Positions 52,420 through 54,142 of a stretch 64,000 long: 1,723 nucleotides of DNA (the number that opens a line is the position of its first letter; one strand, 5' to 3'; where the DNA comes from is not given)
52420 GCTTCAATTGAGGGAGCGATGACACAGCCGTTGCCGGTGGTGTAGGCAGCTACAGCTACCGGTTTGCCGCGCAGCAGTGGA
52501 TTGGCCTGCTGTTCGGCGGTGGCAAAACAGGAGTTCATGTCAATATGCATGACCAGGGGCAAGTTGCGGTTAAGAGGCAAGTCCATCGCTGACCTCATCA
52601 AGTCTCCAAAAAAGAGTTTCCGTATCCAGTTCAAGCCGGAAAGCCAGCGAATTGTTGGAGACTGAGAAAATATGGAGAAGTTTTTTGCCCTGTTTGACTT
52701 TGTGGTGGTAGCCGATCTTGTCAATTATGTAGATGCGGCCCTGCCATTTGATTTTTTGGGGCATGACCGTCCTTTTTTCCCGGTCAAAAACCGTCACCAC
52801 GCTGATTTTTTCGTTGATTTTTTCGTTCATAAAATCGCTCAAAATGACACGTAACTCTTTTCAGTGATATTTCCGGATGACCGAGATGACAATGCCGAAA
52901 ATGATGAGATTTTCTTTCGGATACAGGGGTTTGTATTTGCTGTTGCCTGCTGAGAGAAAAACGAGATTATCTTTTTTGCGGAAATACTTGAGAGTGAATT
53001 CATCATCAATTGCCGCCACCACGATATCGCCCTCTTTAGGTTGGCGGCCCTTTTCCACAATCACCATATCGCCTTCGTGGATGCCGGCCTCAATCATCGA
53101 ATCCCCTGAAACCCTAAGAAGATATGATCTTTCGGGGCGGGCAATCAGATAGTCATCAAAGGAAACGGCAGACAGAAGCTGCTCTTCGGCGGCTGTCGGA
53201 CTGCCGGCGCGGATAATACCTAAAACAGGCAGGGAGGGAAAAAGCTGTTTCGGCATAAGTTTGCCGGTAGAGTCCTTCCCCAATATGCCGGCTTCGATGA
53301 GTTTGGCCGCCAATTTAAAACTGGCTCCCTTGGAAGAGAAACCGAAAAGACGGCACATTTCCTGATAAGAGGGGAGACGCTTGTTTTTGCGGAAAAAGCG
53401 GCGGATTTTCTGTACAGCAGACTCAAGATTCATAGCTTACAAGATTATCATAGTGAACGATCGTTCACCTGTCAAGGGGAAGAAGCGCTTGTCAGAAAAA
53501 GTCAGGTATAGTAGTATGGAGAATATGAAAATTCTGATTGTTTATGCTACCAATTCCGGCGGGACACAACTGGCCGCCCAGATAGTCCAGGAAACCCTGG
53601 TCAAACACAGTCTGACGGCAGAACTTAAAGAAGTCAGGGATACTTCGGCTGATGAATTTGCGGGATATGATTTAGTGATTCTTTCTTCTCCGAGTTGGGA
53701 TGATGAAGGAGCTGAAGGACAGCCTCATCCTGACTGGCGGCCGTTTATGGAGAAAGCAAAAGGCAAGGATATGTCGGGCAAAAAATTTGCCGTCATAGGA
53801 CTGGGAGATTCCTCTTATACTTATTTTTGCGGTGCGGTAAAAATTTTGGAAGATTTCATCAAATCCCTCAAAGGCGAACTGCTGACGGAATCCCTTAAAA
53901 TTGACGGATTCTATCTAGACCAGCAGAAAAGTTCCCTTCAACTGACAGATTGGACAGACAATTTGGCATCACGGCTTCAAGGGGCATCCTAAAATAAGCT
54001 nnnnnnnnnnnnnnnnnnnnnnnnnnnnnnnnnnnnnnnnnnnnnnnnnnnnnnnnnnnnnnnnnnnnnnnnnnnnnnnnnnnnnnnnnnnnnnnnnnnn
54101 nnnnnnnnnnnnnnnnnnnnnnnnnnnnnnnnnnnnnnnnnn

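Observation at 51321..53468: SOS mutagenesis cassette lexA, small ORF and Y-family polymerase with a perfect Cheo-type LexA box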

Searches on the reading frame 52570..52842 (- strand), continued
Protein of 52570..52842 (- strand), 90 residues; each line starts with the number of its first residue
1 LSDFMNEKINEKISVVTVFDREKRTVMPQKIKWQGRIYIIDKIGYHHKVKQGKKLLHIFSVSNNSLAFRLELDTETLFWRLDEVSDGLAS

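Call 76: search_dna_similar(query=window:52570-52830:-, collection=phages, mode=protein, max_evalue=10, max_rows=20)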
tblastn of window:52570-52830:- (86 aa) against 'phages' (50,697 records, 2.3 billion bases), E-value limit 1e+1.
Records with a match: 4; places in all: 4; records where one place covers at least 80% of the query: 0.
Best place of each record, by identity: <60% 4.
By first word of the organism name: Enterococcus 2; Vibrio 1; Roseobacter 1.
By host as written in the record: Vibrio sp. 1; Rhodobacteraceae bacterium FZCC0023 1; - 1; Enterococcus faecalis 1.
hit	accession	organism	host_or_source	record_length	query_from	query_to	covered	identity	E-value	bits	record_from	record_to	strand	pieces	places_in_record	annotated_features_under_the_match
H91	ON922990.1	Vibrio phage VPMCC14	Vibrio sp.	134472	27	64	44%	39.5%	9e+0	30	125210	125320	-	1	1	putative DNA polymerase II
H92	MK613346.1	Roseobacter phage CRP-4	Rhodobacteraceae bacterium FZCC0023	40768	38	84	55%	31.9%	5e+0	31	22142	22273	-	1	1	hypothetical protein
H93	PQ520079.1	Enterococcus phage IME_EF3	-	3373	9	35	31%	48.1%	6e+0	30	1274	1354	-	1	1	record has no annotation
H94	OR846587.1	Enterococcus phage Efs 1-1-1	Enterococcus faecalis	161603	9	35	31%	48.1%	6e+0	30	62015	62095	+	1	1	record has no annotation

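Call 89: search_protein_families(library=padloc, proteins=[L025:2190-3077:+, L025:3070-3906:+, L025:4001-4339:+, L024:2322-3935:+, L024:4001-4306:+, L024:466-2079:-, window:52570-52830:-], max_evalue=0.01)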
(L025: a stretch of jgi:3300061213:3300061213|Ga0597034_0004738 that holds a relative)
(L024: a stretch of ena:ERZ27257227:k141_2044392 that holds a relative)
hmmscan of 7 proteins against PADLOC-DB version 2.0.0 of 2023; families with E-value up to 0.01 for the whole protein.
L025:2190-3077:+ (295 aa): 35 families (the best 25 are shown)
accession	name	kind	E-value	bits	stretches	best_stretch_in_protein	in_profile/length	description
PDLC00823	Cyclase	-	7.5e-72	240.3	1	1-295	1-285/285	oligonucleotide-cyclase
PDLC00809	Cyclase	-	1.3e-71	239.6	1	4-293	3-294/295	oligonucleotide-cyclase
PDLC00805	Cyclase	-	1.3e-51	174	1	5-284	25-306/314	oligonucleotide-cyclase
PDLC00796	Cyclase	-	2.3e-35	120.7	1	5-293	3-286/432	oligonucleotide-cyclase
PDLC00814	Cyclase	-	2.5e-34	117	1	4-293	4-292/295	oligonucleotide-cyclase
PDLC00786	Cyclase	-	9.6e-34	115.1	1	5-292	3-292/293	oligonucleotide-cyclase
PDLC00820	Cyclase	-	5.9e-33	112.5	1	4-293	2-277/324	oligonucleotide-cyclase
PDLC00776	Cyclase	-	4.1e-32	109.7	1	1-294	1-286/287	oligonucleotide-cyclase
PDLC00802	Cyclase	-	1.9e-29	101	2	94-295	123-332/332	oligonucleotide-cyclase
PDLC00769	Cyclase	-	1.4e-28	98.1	1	11-225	9-213/261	oligonucleotide-cyclase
PDLC00792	Cyclase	-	2.6e-28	97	1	6-210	4-208/236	oligonucleotide-cyclase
PDLC00810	Cyclase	-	1.5e-26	91.7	1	4-289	3-294/335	oligonucleotide-cyclase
PDLC00790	Cyclase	-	2.7e-25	87.4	1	18-289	48-309/310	oligonucleotide-cyclase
PDLC00818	Cyclase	-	1.2e-23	82.2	1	4-293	2-294/322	oligonucleotide-cyclase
PDLC00773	Cyclase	-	1.8e-22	78.4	1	64-293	69-296/334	oligonucleotide-cyclase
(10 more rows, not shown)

L025:3070-3906:+ (278 aa): 1 family
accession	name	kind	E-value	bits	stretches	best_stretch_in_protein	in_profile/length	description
PDLC00724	Effector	-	5.6e-21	73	1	9-276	11-273/287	4TM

L025:4001-4339:+ (112 aa): 0 families

L024:2322-3935:+ (537 aa): 0 families

L024:4001-4306:+ (101 aa): 0 families

L024:466-2079:- (537 aa): 0 families

window:52570-52830:- (86 aa): 0 families

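Call 91: list_cluster_members(proteins=[window:52570-52830:-, window:52861-53433:-, window:51321-52598:-])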
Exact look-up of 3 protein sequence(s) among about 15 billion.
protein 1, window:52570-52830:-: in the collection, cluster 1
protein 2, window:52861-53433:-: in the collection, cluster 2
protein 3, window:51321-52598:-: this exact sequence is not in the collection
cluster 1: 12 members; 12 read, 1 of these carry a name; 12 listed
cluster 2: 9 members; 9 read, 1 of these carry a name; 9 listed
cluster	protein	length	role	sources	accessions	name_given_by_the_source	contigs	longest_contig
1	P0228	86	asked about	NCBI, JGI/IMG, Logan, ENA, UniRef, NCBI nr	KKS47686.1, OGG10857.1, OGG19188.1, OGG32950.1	hypothetical protein A3J20_03125 [Candidatus Gottesmanbacteria bacterium ... | Uncharacterized protein n=2 Tax=Candidatus Gottesmaniibacteriota TaxID=1752720 ... | MAG: hypothetical protein UV09_C0003G0031 [Candidatus Gottesmanbacteria bacterium ...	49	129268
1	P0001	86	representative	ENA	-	-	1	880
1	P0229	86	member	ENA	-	-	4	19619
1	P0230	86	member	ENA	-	-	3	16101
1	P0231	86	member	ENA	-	-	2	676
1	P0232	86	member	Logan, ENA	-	-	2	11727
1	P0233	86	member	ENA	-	-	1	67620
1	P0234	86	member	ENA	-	-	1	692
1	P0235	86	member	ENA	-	-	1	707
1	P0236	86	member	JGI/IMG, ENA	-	-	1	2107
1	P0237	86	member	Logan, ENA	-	-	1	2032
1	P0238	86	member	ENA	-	-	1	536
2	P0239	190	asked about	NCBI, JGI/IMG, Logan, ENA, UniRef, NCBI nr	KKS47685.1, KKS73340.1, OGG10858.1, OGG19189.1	repressor LexA [Candidatus Gottesmanbacteria bacterium RIFCSPLOWO2_02_FULL_42_29] | Repressor LexA n=2 Tax=Candidatus Gottesmaniibacteriota TaxID=1752720 ... | MAG: LexA repressor [Candidatus Gottesmanbacteria bacterium GW2011_GWA2_42_18]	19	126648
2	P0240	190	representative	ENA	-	-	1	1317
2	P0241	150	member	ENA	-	-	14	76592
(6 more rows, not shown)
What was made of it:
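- Checked: The identical 86-aa protein is in NCBI as KKS47686.1 (call 91).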

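Call 93: fold_search(model_id=the predicted structure, library=viral)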
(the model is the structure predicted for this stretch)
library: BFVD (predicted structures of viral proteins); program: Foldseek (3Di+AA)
matches with E <= 10: 918; with E <= 0.001: 0
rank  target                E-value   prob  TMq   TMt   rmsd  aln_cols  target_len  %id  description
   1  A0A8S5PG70            9.9e-03  1.00  0.57  0.50   3.7        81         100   20  Uncharacterized protein [Siphoviridae sp. cthL03]
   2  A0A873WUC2            7.8e-02  0.84  0.47  0.23  19.1       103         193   10  (no name in the UniProt tables at hand)
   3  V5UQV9                1.2e-01  0.89  0.37  0.40  10.7        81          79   11  Uncharacterized protein [Enterococcus phage IME_EF3]
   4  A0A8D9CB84            1.2e-01  0.75  0.34  0.34   9.2        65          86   23  Uncharacterized protein [uncultured marine phage]
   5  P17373                1.3e-01  0.82  0.39  0.28   7.7        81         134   10  Uncharacterized protein B21 [Vaccinia virus (strain Western Reserve)]
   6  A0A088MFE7            1.5e-01  0.69  0.36  0.34   9.3        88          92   11  Non-structural protein NS-S [Mojui dos Campos virus]
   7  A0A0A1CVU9            1.5e-01  0.82  0.39  0.40   8.5        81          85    7  Uncharacterized protein [Vaccinia virus]
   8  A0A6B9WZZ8            1.5e-01  0.23  0.29  0.24  13.0       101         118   10  Uncharacterized protein [Escherichia phage nieznany]
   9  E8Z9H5                1.7e-01  0.69  0.37  0.38   9.0        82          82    8  Non-structural protein NS-S [Apeu virus]
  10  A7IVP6                1.7e-01  0.23  0.27  0.24  11.7       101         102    9  Uncharacterized protein b021R [Paramecium bursaria Chlorella virus NY2A]
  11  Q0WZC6                1.9e-01  0.94  0.50  0.55   5.6        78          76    9  Non-structural protein NS-S [Akabane virus]
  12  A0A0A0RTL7            2.1e-01  0.47  0.27  0.19   6.7        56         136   14  (no name in the UniProt tables at hand)
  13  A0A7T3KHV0            2.3e-01  0.57  0.31  0.09   4.1        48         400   14  Putative AAA/AAA+ superfamily ATPase [Campylobacter phage F374]
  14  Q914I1                2.3e-01  0.16  0.26  0.13  12.7        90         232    8  Uncharacterized protein 51 [Sulfolobus islandicus filamentous virus (isolate Iceland/Hveragerdi)]
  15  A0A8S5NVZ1            2.7e-01  0.97  0.39  0.52   3.0        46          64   13  Uncharacterized protein [Siphoviridae sp. ctTnV63]
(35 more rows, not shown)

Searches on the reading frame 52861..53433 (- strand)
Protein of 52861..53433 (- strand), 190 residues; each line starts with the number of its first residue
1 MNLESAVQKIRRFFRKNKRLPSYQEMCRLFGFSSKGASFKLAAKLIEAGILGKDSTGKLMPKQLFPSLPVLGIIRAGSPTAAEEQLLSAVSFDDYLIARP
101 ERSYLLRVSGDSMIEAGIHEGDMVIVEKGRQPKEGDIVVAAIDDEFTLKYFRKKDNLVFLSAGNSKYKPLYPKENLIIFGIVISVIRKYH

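Call 5: search_protein_families(library=pfam, proteins=[window:52861-53433:-], max_evalue=0.01)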
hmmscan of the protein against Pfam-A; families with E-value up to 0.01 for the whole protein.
window:52861-53433:- (190 aa): 2 families
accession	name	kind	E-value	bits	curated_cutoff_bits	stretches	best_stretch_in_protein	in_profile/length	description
PF00717.28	Peptidase_S24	-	7.3e-28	97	23.3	1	69-183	1-116/116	Peptidase S24-like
PF10502.14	Peptidase_S26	-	0.0071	16.8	22.9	1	107-147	27-70/168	Signal peptidase, peptidase S26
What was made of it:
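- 52861..53433 (-): lexA, 190 aa: divergent N-terminal DNA-binding domain, Ala76-Gly77 cleavage site, Ser112/Lys149 dyad. Peptidase_S24 E 7e-28 (call 5).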

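Call 6: search_protein_families(library=ncbifam, proteins=[window:52861-53433:-], max_evalue=0.01)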
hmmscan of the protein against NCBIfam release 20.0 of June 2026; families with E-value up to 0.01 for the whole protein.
window:52861-53433:- (190 aa): 4 families
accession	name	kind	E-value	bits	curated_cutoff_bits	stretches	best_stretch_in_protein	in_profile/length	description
TIGR00498.1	lexA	equivalog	1.2e-35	122.9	110.95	1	9-189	14-202/203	transcriptional repressor LexA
NF007621.2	PRK10276.1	subfamily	4.7e-30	104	110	1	76-187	2-115/115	translesion error-prone DNA polymerase V autoproteolytic subunit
NF051876.1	transXXX_HumD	equivalog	9.4e-12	45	120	1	77-186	2-115/129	HumD family translesion DNA polymerase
TIGR02227.1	sigpep_I_bact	equivalog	0.0016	18.3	47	1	106-144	23-64/162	signal peptidase I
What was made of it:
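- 52861..53433 (-): TIGR00498 122.9 bits, above the 110.95 cut-off (call 6).
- Checked: 53433..52861 on the minus strand, 190 aa. It scores 122.9 bits on TIGR00498, above the curated cut-off of 110.95 (call 6).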

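Call 8: search_protein_families(library=pfam, proteins=[window:52861-53433:-], max_evalue=10)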
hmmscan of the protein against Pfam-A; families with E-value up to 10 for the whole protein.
window:52861-53433:- (190 aa): 3 families
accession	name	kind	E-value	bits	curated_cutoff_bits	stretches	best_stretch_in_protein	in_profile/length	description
PF00717.28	Peptidase_S24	-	7.3e-28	97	23.3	1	69-183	1-116/116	Peptidase S24-like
PF10502.14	Peptidase_S26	-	0.0071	16.8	22.9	1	107-147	27-70/168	Signal peptidase, peptidase S26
PF09373.15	PMBR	-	0.13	12.8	24.9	1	9-23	16-30/33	Pseudomurein-binding repeat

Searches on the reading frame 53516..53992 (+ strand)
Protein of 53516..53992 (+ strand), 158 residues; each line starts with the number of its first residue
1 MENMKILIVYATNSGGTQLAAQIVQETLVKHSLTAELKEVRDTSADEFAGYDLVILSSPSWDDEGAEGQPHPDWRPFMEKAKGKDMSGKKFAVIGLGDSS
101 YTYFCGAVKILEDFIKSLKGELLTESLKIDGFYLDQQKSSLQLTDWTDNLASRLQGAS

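Call 5: search_protein_families(library=pfam, proteins=[window:53516-53992:+], max_evalue=0.01)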
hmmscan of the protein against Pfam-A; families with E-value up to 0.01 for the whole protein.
window:53516-53992:+ (158 aa): 2 families
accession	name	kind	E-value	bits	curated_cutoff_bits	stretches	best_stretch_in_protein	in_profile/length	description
PF00258.30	Flavodoxin_1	-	1.2e-22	81.1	25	1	8-131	1-129/143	Flavodoxin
PF12641.12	Flavodoxin_3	-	0.0027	18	27.5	1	7-114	1-96/160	Flavodoxin domain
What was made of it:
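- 53516..53992 (+): Divergent flavodoxin gene: a neighbour, not shown to belong to the regulon. Flavodoxin_1 E 1.2e-22 (call 5).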

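Call 6: search_protein_families(library=ncbifam, proteins=[window:53516-53992:+], max_evalue=0.01)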
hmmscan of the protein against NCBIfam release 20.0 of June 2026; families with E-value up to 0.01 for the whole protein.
window:53516-53992:+ (158 aa): 21 families
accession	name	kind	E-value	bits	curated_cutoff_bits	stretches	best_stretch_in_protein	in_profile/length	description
TIGR01753.1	flav_short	equivalog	4e-25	89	123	1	6-137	1-128/140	flavodoxin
NF005216.0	PRK06703.1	subfamily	5.3e-24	85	127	1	4-130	2-124/151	flavodoxin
NF006738.0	PRK09267.1-4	equivalog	1.3e-19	70.5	172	1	4-139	1-135/171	flavodoxin FldA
NF006739.0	PRK09267.1-5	subfamily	6.2e-19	68.3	175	1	4-137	2-130/168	flavodoxin FldA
TIGR01752.1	flav_long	equivalog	1.1e-17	64.1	146.75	1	5-138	1-129/167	flavodoxin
NF006736.0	PRK09267.1-2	equivalog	1.1e-14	54.4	202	1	4-134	2-124/161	flavodoxin FldA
NF006737.0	PRK09267.1-3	equivalog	1.1e-13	51.2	238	1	6-141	4-134/174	flavodoxin FldA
NF005587.0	PRK07308.1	equivalog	1.3e-13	51.4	138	1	8-151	6-143/147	flavodoxin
NF005246.0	PRK06756.1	subfamily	6.3e-13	48.9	130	1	4-130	2-125/148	flavodoxin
NF005989.0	PRK08105.1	equivalog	2.5e-12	47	160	1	5-151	3-145/149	flavodoxin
NF006531.0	PRK09004.1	equivalog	4.5e-12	46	158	1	4-133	2-127/146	FMN-binding protein MioC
NF006735.0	PRK09267.1-1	equivalog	1.8e-11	44.1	315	1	8-139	6-132/176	flavodoxin FldA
TIGR01931.1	cysJ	equivalog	1.8e-11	43.3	668.15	1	3-152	58-200/597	assimilatory sulfite reductase (NADPH) flavoprotein subunit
NF006747.0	PRK09271.1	equivalog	7e-11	42.1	104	1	4-150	1-143/160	flavodoxin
NF009023.0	PRK12359.1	equivalog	9.1e-11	42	215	1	4-139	1-131/172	flavodoxin FldB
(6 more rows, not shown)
